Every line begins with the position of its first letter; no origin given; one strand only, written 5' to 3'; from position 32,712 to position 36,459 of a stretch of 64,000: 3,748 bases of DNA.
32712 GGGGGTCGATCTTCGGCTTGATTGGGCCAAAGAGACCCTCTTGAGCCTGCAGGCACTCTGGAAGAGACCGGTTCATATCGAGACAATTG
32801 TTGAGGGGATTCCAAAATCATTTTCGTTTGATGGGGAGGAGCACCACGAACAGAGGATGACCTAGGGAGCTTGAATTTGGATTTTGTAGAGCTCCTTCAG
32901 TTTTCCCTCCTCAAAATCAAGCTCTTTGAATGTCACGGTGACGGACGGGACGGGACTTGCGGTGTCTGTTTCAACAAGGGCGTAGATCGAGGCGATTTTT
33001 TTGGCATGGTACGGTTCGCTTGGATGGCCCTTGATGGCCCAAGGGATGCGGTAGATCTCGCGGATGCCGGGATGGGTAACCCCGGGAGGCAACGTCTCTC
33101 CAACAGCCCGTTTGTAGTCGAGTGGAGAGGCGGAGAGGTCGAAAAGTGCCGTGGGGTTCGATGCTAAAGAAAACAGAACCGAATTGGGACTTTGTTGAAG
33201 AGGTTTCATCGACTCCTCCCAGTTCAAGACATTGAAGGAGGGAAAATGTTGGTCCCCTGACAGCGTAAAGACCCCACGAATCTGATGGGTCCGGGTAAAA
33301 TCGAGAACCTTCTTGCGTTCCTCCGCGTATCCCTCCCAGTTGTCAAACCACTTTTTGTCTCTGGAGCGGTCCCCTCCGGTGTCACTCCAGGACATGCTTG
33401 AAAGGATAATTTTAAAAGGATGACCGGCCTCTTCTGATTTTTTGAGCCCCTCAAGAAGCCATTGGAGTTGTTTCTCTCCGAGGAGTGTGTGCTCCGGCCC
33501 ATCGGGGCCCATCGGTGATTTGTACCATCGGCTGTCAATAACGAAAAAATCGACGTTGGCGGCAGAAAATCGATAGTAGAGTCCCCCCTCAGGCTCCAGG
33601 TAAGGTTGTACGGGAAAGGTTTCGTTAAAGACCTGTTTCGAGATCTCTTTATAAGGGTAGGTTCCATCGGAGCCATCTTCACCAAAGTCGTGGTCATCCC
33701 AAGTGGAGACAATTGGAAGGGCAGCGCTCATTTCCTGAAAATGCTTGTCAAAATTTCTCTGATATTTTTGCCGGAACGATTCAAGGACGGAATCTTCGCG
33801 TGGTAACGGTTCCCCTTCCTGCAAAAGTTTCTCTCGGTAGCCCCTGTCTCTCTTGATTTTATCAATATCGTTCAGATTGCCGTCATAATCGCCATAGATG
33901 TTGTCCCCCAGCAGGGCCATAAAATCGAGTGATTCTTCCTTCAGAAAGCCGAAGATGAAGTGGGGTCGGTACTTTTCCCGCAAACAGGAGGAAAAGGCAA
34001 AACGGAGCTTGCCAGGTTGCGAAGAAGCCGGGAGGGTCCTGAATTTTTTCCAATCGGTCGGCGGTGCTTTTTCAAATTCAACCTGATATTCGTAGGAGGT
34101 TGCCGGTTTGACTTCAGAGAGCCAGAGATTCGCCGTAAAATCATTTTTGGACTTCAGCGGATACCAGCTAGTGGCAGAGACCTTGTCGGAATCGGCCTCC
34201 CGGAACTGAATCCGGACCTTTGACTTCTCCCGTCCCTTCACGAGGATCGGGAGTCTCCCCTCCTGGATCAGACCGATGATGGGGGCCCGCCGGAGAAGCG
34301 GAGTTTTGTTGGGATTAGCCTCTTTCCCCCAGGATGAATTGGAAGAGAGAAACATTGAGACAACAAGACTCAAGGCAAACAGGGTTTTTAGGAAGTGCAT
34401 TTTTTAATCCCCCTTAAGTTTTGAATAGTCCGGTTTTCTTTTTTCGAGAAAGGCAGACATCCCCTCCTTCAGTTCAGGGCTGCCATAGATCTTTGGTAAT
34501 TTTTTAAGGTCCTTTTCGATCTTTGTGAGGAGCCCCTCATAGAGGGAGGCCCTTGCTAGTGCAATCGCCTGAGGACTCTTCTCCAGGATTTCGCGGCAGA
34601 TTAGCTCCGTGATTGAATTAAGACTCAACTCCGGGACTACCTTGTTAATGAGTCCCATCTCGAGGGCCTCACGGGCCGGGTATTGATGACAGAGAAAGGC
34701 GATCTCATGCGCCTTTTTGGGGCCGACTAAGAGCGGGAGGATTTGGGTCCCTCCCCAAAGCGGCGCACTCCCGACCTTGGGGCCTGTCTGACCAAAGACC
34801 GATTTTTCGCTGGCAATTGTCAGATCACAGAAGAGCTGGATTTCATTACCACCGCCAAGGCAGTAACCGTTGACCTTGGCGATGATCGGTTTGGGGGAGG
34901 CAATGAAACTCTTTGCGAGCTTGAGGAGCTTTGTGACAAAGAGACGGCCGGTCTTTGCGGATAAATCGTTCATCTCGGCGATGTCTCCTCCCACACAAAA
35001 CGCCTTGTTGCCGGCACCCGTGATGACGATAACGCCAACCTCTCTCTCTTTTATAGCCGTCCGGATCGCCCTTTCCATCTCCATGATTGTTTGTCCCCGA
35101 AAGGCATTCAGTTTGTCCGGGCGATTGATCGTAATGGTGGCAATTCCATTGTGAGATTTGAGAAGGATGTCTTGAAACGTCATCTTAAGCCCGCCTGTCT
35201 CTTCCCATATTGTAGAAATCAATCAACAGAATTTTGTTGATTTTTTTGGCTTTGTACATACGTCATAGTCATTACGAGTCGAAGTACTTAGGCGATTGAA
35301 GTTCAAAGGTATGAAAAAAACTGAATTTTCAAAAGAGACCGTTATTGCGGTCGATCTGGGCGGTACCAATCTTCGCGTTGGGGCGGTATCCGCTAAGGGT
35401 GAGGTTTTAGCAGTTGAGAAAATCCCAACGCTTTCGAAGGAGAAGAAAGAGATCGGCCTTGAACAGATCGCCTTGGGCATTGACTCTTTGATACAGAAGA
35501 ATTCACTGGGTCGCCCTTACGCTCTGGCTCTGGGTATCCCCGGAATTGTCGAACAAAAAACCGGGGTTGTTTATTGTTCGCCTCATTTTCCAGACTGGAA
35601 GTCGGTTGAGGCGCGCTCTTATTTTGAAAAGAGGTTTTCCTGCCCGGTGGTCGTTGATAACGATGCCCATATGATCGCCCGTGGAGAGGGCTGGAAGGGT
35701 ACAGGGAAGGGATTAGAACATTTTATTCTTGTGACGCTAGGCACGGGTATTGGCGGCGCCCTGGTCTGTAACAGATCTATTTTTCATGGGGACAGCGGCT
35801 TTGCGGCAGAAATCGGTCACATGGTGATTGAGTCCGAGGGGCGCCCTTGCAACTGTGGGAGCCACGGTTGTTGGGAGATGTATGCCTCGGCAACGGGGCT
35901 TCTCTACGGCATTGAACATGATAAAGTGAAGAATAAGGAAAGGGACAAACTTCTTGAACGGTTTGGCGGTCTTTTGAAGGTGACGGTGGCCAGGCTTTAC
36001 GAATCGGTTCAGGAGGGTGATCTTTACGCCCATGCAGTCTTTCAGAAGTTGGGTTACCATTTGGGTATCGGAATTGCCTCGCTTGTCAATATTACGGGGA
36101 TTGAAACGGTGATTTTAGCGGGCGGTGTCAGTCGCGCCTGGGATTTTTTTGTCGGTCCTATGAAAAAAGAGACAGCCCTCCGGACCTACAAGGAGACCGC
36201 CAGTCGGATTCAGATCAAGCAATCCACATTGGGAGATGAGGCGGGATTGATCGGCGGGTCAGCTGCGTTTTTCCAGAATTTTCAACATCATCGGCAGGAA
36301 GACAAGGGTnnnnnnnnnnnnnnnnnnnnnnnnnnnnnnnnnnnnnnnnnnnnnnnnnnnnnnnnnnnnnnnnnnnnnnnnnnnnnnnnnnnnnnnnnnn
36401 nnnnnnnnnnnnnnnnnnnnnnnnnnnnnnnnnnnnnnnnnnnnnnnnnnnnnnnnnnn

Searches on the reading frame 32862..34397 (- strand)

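Call 84: search_protein_families(library=pfam, proteins=[window:32862-34397:-], max_evalue=0.00001)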
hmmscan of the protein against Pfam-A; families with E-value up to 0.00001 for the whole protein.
window:32862-34397:- (511 aa): 1 family
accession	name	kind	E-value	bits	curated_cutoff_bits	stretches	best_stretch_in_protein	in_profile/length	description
PF09423.15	PhoD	-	1.5e-36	126.7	27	1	133-397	1-275/343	PhoD-like phosphatase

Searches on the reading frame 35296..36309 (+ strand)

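Call 18: search_protein_families(library=pfam, proteins=[window:35296-36309:+], max_evalue=0.00001)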
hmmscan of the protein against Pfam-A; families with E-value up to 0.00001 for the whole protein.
window:35296-36309:+ (338 aa): 1 family
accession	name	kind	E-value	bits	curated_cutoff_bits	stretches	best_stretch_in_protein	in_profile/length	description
PF00480.26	ROK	-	1.3e-59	202.5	22.9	1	17-323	2-289/294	ROK family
